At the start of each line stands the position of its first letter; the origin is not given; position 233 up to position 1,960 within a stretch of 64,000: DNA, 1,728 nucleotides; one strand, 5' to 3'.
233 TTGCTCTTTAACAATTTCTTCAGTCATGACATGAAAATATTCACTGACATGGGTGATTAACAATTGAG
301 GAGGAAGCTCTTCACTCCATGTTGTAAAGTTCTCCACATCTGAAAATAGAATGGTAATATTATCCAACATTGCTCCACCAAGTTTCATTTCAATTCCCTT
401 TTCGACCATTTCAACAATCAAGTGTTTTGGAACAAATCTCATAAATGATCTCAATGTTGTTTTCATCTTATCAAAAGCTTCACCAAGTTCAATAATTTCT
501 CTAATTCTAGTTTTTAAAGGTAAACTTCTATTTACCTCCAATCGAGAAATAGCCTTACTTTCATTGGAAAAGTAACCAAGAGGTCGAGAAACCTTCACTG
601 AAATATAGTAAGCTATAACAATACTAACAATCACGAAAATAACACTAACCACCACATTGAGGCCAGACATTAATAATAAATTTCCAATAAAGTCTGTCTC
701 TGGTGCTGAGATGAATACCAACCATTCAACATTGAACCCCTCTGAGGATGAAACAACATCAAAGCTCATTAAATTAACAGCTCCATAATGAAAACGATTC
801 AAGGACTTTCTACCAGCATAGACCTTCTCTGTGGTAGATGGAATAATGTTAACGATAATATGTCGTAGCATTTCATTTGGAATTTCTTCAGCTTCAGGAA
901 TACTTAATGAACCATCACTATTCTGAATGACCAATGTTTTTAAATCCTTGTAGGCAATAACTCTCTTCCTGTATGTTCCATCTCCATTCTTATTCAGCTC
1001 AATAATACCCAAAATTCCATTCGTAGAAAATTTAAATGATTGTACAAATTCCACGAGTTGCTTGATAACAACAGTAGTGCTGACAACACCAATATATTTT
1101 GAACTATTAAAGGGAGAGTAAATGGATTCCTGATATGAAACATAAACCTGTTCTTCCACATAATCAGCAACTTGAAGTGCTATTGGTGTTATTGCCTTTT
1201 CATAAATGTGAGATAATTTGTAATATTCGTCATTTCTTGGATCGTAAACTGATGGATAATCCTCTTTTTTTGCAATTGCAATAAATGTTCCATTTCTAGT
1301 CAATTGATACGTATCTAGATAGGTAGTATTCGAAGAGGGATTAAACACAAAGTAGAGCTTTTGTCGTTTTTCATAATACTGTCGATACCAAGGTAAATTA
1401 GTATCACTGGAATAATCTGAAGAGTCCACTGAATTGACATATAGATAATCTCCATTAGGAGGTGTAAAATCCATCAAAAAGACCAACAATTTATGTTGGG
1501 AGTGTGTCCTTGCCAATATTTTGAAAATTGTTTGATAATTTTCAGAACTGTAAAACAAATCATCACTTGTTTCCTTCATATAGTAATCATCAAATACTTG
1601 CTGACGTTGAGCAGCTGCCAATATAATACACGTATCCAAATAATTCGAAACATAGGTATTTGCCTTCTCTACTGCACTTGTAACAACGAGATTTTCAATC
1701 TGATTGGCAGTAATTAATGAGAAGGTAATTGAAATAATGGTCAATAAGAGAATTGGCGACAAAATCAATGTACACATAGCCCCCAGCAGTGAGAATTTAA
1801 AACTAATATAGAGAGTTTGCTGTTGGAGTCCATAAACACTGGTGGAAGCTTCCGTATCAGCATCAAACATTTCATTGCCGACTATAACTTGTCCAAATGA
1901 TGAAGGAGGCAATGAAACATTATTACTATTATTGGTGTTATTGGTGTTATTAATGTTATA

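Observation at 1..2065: ACG-like sensor adenylyl cyclase with a pseudo-cyclase paralogue 48 kb away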

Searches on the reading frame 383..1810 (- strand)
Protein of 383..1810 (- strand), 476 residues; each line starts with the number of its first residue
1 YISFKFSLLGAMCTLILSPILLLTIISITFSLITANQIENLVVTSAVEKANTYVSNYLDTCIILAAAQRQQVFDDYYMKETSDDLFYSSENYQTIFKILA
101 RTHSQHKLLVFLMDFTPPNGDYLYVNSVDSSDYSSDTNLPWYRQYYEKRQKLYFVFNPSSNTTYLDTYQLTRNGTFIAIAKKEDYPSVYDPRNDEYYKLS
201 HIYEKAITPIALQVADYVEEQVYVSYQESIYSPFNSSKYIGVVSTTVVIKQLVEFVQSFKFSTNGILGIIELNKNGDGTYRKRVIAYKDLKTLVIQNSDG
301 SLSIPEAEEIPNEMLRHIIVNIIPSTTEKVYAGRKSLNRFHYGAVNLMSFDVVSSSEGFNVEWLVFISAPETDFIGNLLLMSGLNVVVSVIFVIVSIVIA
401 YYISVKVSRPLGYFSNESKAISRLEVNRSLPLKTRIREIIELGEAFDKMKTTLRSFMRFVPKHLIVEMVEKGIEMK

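Call 25: search_protein_representatives(protein=window:383-1810:-)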
Query: 476 residues. Proteins with E-value up to 0.001 (for the whole library): 1234; up to 1e-10: 106; up to 1e-30: 2. The best 150 are listed.
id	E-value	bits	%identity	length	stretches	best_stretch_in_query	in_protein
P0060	2.3e-101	356.1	41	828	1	3-476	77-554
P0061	2.1e-55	204.6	36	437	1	2-372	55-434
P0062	9.6e-24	100.3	47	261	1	367-475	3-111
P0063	9.9e-18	80.5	25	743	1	163-474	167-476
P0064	1.0e-17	80.5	28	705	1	188-474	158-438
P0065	2.0e-17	79.5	27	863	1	163-461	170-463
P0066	1.1e-16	77.0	57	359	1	396-476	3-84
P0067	1.1e-16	77.0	25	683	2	331-472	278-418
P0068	1.8e-16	76.3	25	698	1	171-475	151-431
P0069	6.0e-16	74.6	28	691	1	188-474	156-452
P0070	3.5e-15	72.1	27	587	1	223-474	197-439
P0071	3.7e-15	72.0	27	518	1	238-474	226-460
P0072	6.9e-15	71.1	27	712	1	238-474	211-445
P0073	1.0e-14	70.6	24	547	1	187-474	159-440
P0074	2.5e-14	69.3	27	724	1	168-473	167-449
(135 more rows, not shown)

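Call 63: list_cluster_members(proteins=[P0060, P0061, P0062, P0066, P0011])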
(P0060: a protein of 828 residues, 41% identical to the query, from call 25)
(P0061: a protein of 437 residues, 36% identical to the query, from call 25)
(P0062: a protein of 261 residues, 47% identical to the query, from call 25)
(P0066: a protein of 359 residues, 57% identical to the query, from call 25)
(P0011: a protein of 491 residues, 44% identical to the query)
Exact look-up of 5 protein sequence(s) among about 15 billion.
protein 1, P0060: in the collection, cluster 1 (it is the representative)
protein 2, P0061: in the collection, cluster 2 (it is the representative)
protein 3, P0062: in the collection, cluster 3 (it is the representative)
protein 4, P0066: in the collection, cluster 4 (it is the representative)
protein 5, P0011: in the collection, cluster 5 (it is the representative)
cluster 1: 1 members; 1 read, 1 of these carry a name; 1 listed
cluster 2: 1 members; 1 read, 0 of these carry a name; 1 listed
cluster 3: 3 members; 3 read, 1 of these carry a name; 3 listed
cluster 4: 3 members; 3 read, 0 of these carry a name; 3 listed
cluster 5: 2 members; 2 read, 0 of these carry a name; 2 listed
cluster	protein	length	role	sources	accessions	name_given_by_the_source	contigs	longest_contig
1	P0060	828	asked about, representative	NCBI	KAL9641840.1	hypothetical protein ABK040_011825 [Willaertia magna]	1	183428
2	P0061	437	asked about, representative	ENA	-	-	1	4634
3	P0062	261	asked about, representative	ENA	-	-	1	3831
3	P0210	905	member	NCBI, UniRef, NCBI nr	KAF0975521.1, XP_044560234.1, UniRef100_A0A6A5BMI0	hypothetical protein FDP41_005515 [Naegleria fowleri] | Guanylate cyclase domain-containing protein n=1 Tax=Naegleria fowleri TaxID=5763 ... | uncharacterized protein FDP41_005515 [Naegleria fowleri]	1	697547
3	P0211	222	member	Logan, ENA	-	-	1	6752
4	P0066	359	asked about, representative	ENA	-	-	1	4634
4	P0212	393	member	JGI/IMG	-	-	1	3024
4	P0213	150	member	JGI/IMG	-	-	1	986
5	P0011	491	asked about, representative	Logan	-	-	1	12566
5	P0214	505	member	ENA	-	-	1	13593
